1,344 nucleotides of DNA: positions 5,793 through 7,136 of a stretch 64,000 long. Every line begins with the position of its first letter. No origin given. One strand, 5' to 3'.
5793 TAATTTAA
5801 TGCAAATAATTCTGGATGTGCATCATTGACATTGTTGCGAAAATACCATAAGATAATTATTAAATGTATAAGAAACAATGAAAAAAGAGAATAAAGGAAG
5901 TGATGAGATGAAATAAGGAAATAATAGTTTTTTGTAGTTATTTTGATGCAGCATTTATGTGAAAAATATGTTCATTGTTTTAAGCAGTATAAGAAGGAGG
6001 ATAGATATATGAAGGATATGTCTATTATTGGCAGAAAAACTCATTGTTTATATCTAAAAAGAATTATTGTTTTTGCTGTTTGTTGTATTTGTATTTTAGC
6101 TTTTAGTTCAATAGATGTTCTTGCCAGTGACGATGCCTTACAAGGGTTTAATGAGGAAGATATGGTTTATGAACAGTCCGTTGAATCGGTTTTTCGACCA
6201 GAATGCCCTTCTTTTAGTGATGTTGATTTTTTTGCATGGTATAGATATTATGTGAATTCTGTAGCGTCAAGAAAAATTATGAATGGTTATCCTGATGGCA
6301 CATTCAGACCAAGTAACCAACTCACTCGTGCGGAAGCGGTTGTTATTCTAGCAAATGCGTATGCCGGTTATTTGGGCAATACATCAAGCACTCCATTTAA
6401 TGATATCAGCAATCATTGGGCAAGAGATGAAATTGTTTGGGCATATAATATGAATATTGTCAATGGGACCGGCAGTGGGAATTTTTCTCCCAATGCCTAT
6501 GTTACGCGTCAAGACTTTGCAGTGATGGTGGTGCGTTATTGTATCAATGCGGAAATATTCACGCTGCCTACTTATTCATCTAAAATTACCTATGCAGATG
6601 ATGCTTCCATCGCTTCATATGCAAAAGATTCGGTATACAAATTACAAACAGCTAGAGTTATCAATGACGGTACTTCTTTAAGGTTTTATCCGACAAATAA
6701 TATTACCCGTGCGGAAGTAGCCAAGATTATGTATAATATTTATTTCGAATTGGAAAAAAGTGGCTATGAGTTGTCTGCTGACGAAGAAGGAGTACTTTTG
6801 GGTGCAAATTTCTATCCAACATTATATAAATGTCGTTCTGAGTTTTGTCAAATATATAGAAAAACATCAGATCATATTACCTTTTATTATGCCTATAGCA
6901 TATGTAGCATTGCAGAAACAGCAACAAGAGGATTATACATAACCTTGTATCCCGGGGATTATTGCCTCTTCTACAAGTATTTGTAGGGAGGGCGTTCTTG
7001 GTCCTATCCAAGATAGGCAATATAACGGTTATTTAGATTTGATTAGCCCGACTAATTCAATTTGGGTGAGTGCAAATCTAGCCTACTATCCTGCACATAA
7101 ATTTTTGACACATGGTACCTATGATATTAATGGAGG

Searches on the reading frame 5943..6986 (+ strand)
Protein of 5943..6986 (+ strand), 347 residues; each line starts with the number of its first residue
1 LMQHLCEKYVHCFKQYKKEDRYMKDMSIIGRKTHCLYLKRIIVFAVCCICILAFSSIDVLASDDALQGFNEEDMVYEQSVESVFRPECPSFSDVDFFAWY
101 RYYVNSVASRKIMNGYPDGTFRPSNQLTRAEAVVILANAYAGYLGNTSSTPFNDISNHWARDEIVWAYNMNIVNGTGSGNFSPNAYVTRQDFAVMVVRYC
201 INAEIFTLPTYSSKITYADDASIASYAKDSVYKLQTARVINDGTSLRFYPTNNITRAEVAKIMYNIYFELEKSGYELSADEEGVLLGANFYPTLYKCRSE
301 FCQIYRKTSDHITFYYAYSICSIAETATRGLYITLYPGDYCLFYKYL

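Call 99: search_solved_structures(query=window:5943-6986:+, max_evalue=0.001)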
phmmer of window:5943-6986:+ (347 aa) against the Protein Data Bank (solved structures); distinct sequences matched with E-value up to 0.001: 9.
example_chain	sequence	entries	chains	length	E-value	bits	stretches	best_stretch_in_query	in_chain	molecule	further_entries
6bt4_A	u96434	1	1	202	5.6e-10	42.2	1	90-263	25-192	S-layer protein sap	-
3pyw_A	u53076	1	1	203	6.4e-10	42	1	90-263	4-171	S-layer protein sap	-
4aq1_A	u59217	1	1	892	5.1e-09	39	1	103-206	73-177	SBSB PROTEIN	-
4aq1_C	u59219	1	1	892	5.2e-09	39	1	103-206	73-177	SBSB PROTEIN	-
9g93_A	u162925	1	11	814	5.3e-09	39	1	89-264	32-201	S-layer protein sap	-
7zgx_A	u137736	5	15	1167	1.4e-07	34.3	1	78-138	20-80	S-layer protein SlpA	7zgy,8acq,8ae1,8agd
8bz2_A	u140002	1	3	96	6.6e-07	32.1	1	90-142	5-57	S-layer homology domain-containing protein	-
8bym_A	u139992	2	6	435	4.2e-06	29.4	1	89-142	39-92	S-layer homology domain-containing protein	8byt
8bys_A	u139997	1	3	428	5.9e-06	29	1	90-142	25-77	S-layer homology domain-containing protein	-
